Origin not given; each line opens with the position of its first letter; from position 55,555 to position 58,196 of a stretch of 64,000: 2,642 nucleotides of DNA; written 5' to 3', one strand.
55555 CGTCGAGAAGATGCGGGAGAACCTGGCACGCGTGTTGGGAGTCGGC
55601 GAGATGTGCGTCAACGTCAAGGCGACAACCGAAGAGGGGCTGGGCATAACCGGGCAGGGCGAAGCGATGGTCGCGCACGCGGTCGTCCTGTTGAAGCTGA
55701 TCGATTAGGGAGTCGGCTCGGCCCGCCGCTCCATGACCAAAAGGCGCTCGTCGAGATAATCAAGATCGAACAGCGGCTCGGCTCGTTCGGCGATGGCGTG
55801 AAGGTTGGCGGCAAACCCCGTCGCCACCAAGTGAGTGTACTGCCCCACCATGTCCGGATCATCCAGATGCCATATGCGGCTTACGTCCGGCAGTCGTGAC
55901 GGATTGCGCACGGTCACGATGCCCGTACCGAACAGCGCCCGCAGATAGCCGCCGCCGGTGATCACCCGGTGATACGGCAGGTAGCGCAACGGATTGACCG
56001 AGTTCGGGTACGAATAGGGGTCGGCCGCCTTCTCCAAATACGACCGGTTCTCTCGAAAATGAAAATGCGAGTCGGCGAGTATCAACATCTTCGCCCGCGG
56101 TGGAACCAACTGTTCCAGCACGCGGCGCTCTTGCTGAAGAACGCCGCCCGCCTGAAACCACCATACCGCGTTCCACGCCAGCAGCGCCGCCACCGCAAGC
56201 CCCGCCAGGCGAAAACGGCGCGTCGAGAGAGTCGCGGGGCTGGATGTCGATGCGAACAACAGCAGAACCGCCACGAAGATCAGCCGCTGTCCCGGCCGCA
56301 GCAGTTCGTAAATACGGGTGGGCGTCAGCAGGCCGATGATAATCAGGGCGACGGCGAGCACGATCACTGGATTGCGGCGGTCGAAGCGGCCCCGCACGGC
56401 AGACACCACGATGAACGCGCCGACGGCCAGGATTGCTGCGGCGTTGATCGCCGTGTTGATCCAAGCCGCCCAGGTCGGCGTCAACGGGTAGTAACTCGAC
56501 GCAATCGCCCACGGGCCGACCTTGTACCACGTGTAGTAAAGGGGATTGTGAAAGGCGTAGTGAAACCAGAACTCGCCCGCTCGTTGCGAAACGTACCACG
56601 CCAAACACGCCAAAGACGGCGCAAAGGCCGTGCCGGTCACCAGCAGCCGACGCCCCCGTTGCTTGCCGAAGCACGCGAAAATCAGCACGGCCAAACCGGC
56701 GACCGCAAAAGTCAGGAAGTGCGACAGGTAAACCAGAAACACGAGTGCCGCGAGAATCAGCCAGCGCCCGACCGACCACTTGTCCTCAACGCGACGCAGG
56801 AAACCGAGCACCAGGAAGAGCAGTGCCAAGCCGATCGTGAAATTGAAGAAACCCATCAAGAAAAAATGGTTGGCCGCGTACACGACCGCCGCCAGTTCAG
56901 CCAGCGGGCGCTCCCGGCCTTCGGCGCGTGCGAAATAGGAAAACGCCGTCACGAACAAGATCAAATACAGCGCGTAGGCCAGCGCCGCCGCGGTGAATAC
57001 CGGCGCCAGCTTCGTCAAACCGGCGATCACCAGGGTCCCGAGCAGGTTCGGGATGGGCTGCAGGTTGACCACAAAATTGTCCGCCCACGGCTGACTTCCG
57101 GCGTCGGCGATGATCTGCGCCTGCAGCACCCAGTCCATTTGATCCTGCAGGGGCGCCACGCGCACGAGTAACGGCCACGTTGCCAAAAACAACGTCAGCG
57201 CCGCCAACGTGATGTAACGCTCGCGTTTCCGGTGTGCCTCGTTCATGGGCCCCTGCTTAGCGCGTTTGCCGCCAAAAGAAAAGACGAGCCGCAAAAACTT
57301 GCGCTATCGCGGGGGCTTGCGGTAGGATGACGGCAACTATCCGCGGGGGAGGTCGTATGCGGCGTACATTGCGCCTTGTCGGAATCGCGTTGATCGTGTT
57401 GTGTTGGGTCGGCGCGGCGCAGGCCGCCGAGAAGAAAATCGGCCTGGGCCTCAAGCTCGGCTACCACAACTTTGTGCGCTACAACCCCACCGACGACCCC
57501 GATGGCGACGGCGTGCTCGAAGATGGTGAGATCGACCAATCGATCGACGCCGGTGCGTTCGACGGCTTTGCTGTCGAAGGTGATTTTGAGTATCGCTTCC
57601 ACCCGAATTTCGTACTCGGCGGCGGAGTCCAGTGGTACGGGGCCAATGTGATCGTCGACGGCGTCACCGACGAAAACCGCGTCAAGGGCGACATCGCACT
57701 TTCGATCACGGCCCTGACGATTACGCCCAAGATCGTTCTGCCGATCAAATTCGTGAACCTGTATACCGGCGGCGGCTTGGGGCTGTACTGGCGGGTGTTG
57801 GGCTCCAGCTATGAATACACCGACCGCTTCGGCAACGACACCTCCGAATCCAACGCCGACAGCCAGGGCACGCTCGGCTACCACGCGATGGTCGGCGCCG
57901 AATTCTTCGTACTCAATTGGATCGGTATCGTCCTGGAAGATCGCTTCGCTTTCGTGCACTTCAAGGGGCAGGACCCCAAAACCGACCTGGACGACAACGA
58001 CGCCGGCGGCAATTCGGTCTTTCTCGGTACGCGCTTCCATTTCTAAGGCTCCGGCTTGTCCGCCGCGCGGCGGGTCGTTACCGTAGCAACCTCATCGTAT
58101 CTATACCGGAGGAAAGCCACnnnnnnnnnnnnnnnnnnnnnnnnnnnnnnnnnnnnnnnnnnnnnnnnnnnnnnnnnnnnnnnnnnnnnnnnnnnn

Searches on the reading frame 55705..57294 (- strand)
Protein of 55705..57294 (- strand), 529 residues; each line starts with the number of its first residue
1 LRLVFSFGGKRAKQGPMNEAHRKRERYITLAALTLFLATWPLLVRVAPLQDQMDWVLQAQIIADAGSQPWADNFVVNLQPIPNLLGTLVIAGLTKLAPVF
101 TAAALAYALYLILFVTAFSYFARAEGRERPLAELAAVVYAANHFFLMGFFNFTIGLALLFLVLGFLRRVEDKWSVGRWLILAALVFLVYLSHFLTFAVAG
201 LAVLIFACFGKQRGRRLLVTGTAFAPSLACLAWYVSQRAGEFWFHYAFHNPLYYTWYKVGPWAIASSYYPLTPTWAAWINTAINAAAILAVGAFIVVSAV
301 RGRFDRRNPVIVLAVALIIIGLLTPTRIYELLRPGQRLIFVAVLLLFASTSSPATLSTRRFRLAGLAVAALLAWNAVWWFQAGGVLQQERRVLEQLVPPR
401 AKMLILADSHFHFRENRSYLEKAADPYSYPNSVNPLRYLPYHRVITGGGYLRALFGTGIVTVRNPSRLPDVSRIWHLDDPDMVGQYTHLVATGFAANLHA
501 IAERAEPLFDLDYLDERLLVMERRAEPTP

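Call 4: search_protein_families(library=pfam, proteins=[window:55705-57294:-], max_evalue=1)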
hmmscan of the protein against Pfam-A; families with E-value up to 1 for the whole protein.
window:55705-57294:- (529 aa): 1 family
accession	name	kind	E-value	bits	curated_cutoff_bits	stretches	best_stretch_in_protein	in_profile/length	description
PF19510.5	DUF6044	-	0.47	9.3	27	1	90-219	83-213/564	Protein of unknown function (DUF6044)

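Call 7: search_protein_families(library=ncbifam, proteins=[window:55705-57294:-], max_evalue=1)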
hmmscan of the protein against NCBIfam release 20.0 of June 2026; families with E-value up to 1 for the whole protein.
window:55705-57294:- (529 aa): 0 families

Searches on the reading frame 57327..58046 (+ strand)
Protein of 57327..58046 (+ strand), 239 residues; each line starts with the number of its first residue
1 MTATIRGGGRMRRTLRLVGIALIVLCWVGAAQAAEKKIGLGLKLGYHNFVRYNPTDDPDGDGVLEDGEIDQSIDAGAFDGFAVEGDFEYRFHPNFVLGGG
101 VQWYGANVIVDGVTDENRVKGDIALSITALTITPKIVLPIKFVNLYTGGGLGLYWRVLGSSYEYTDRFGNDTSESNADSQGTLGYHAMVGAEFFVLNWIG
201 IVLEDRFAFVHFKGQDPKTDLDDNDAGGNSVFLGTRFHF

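Call 4: search_protein_families(library=pfam, proteins=[window:57327-58046:+], max_evalue=1)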
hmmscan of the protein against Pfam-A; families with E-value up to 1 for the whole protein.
window:57327-58046:+ (239 aa): 2 families
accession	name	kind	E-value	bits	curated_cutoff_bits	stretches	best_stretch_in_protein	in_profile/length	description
PF13505.12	OMP_b-brl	-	3.6e-09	37.5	28.7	1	20-219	3-160/175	Outer membrane protein beta-barrel domain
PF13568.12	OMP_b-brl_2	-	0.0017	18.9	27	1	31-200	2-161/175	Outer membrane protein beta-barrel domain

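Call 7: search_protein_families(library=ncbifam, proteins=[window:57327-58046:+], max_evalue=1)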
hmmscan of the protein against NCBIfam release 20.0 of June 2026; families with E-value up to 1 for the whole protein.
window:57327-58046:+ (239 aa): 3 families
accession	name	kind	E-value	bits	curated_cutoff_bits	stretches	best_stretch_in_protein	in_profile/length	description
NF008071.1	PRK10808.1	equivalog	0.00059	19.3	277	1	18-197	6-166/358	porin OmpA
NF005037.0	PRK06452.1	equivalog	0.053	12.1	862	1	100-165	150-211/566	succinate dehydrogenase flavoprotein subunit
NF033437.1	YpdK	equivalog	0.34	11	30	0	17-29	5-17/23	membrane protein YpdK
